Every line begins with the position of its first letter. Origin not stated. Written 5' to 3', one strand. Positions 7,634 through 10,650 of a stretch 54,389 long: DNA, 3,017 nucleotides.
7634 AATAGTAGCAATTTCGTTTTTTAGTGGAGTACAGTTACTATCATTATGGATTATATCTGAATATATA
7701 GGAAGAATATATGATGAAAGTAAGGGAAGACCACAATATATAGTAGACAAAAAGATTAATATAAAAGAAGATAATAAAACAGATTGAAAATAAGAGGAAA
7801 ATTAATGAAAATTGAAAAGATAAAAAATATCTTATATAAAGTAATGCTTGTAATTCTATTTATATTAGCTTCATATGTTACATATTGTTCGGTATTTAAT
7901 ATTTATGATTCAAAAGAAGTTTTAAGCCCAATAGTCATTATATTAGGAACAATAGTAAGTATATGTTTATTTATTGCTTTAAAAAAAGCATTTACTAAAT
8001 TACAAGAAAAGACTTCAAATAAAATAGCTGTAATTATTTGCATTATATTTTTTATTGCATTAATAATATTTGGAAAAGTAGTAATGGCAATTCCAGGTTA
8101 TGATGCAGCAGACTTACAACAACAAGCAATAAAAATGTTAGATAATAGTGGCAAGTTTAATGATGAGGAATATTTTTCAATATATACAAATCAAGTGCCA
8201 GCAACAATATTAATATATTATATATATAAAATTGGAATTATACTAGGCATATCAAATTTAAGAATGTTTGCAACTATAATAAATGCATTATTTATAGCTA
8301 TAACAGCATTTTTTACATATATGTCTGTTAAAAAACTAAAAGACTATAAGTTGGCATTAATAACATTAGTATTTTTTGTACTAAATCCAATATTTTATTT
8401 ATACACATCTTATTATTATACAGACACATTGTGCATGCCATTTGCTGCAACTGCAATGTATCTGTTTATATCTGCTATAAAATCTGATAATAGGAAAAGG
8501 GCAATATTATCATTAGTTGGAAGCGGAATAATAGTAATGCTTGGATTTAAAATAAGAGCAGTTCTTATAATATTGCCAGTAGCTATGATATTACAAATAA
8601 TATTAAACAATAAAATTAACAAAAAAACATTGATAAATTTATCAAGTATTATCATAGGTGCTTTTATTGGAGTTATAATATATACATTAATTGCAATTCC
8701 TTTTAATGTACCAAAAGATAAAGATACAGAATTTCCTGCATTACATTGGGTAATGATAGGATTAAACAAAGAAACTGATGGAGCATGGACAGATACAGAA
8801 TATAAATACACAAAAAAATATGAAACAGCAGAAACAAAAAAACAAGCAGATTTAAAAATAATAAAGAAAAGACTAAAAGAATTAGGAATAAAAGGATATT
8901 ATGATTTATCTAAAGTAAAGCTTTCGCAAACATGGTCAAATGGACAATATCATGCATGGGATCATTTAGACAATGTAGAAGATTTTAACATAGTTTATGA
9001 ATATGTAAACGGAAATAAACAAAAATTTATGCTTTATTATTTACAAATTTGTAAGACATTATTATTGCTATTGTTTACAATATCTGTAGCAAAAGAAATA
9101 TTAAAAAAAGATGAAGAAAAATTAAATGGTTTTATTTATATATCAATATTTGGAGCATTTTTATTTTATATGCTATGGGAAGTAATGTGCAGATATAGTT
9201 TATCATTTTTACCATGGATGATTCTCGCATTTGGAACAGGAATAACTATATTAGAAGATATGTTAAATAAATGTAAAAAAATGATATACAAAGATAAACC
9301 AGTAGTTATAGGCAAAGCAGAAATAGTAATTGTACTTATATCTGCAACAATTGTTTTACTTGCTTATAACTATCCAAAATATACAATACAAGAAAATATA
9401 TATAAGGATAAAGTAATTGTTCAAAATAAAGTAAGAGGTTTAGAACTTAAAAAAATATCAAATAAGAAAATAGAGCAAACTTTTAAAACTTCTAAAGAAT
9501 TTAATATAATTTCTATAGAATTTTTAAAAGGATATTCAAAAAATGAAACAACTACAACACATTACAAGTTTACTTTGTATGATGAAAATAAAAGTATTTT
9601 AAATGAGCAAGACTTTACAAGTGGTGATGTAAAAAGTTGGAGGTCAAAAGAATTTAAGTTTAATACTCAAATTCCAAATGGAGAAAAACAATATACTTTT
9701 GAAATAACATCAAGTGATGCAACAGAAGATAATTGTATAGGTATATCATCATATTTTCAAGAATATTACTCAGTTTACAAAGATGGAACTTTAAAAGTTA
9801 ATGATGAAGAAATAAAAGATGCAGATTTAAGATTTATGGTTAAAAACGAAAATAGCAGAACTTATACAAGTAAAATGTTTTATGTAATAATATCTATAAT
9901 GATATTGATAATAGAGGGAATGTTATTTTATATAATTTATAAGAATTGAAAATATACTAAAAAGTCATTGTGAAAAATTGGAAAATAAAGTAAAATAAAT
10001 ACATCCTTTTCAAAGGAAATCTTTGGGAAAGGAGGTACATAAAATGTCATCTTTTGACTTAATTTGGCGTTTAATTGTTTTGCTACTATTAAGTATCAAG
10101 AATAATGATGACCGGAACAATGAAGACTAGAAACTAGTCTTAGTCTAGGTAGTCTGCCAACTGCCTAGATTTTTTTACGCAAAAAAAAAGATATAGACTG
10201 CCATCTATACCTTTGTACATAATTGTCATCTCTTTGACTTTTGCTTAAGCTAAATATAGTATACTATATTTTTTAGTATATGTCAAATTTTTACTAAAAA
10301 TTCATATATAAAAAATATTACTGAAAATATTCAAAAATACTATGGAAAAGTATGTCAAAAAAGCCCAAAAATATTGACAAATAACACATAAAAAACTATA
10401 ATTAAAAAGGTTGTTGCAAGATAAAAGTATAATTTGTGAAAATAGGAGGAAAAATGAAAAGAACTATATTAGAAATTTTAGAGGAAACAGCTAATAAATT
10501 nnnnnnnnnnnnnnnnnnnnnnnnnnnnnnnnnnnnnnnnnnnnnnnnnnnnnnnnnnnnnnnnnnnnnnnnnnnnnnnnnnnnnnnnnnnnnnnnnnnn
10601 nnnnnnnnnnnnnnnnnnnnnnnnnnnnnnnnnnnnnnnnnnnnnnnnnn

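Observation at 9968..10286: Unannotated par/Fst-like type I toxin-antitoxin module: 28-aa peptide plus convergent antisense sRNA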

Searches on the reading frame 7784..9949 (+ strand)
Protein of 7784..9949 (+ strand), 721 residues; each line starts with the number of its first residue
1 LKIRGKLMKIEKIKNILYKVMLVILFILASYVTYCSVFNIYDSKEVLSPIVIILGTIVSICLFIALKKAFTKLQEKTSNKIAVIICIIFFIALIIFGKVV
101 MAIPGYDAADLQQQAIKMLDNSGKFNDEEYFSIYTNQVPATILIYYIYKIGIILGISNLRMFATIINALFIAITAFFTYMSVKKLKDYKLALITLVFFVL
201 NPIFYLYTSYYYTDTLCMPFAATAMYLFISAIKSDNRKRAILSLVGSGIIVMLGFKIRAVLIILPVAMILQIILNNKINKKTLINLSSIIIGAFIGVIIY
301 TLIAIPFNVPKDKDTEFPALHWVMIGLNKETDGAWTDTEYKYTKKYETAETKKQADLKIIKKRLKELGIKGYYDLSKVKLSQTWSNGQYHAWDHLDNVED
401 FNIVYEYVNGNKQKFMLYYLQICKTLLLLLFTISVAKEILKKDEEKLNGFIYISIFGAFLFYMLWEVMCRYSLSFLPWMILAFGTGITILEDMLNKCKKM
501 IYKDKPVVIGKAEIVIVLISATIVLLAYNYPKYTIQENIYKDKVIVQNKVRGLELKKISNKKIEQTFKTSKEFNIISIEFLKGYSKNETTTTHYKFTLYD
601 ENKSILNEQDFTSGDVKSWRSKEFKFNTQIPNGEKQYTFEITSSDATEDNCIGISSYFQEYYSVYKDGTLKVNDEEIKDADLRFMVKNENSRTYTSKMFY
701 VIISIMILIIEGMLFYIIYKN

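Call 9: search_protein_families(library=pfam, proteins=[window:7784-9949:+], max_evalue=0.01)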
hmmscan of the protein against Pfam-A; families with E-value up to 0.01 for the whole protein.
window:7784-9949:+ (721 aa): 2 families
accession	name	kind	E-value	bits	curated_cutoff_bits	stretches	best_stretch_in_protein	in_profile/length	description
PF13231.12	PMT_2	-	4.8e-09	37.1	26.1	1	144-296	6-155/160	Dolichyl-phosphate-mannose-protein mannosyltransferase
PF06772.16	LtrA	-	0.0048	16.6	31.9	1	17-95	33-104/356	Bacterial low temperature requirement A protein (LtrA)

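Call 22: find_encoding_contigs(protein=window:7784-9949:+, flank=3000, max_places=10)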
Protein window:7784-9949:+ (721 aa): no gene with exactly this product is on record in the collection.

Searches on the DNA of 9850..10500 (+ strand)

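Call 7: search_rna_families(source=window, start=9850, end=10500, threshold=evalue, max_evalue=10, show_alignments=3)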
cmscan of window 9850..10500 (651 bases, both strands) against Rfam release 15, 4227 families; matches with E-value up to 10: 4.
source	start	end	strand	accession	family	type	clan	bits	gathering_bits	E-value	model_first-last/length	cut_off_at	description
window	10096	10176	+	RF00112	CyaR_RyeE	Gene; sRNA;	-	24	47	0.06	1-85/85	no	CyaR/Rye RNA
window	10123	10204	+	RF03151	cyano-S1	Cis-reg; leader;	-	18.4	39.9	0.83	1-81/81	no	Cyanobacterial ribosomal protein S1 leader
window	10078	10176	+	RF00096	U8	Gene; snRNA; snoRNA; CD-box;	-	13.4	41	9.4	24-130/135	no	U8 small nucleolar RNA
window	9850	9903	-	RF00064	HgcG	Gene; snRNA; snoRNA; HACA-box;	-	9.1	77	4.6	1-54/276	3'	HgcG RNA (Pab40)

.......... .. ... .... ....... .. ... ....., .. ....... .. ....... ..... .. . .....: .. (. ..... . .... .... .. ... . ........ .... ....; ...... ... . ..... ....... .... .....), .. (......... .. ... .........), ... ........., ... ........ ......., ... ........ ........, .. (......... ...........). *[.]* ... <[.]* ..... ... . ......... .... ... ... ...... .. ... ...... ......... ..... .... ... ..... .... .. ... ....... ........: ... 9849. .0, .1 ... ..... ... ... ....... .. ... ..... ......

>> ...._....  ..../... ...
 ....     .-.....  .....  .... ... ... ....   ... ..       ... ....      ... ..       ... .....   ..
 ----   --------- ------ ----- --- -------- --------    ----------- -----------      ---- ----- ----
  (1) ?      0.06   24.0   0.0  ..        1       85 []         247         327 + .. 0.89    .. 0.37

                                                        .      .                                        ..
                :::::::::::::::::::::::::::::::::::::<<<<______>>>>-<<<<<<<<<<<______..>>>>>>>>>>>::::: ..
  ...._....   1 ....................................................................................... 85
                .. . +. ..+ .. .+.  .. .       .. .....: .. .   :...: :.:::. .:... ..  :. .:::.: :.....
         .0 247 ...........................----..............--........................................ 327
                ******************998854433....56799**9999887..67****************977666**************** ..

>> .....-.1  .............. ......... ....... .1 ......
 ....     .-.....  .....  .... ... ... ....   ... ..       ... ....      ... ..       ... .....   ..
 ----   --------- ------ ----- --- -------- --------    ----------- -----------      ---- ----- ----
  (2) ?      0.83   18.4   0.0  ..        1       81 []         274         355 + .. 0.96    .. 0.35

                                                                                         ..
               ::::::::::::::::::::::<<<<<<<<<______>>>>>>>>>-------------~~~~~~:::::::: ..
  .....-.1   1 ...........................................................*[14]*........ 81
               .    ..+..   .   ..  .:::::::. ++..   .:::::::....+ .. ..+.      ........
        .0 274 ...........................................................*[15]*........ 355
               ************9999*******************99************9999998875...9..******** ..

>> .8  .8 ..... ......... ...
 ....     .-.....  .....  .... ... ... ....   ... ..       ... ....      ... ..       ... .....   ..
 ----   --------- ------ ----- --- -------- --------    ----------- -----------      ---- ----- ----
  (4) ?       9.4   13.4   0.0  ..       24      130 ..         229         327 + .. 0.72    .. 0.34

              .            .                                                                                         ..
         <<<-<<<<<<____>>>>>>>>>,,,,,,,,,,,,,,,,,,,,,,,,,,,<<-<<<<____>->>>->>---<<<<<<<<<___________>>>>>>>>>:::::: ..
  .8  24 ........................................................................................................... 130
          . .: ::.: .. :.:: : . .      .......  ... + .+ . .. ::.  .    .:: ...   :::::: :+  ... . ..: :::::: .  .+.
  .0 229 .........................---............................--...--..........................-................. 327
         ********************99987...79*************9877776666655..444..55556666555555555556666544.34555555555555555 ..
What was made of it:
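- On Any Rfam RNA family: In 9850-10500 only sub-threshold chance matches were found (best 24 bits vs a gathering score of 47, call 7).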

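Call 36: search_dna_similar(query=window:9960-10300:+, collection=phages, mode=distant, max_evalue=0.001, max_rows=30)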
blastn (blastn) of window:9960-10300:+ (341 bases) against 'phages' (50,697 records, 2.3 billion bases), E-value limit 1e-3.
No match.

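Call 37: search_dna_similar(query=window:9960-10300:+, collection=plasmids, mode=distant, max_evalue=0.001, max_rows=30)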
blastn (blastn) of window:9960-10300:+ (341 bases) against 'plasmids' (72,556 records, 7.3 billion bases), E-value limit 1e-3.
No match.
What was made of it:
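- Tried and rejected: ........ phages and PLSDB plasmids, distant blastn: no match (calls 36-37).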

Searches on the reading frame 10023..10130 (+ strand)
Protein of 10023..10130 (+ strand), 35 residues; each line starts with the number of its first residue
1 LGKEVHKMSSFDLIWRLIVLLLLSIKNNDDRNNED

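Call 9: search_protein_families(library=pfam, proteins=[window:10044-10130:+], max_evalue=0.01)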
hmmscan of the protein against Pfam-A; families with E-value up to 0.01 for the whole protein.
window:10044-10130:+ (28 aa): 0 families

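Call 21: find_encoding_contigs(protein=window:10023-10130:+, flank=5000, max_places=10)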
Protein window:10023-10130:+ (35 aa): no gene with exactly this product is on record in the collection.
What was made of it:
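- Tried and rejected: Exact-sequence look-ups of the 35-aa ORF and of the 721-aa neighbour: not on record (calls 21-22).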

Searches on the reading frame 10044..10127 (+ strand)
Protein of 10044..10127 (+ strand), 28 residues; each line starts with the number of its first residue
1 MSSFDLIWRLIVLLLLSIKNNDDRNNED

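Call 54: search_protein_families(library=pfam, max_evalue=10, proteins=[window:10044-10127:+])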
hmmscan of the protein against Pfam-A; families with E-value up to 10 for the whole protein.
seq(28 aa): 0 families
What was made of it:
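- On DltX (small protein of dlt operons): No Pfam hit (call 54).
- The peptide has no Pfam hit at all, so none to a DltX family model if Pfam holds one (call 54).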

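Call 55: search_protein_families(library=ncbifam, max_evalue=10, proteins=[window:10044-10127:+])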
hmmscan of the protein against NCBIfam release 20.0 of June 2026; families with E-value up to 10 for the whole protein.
seq(28 aa): 0 families

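Call 56: search_protein_families(library=phrogs, max_evalue=10, proteins=[window:10044-10127:+])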
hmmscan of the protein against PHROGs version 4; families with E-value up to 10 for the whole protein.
seq(28 aa): 0 families

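Call 79: search_protein_families(library=padloc, max_evalue=10, proteins=[window:10044-10127:+])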
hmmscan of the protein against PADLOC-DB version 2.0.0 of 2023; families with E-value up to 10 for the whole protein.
seq(28 aa): 0 families
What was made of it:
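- On Fst/Ldr toxin superfamily: None is to a toxin family (calls 54-56, 79).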
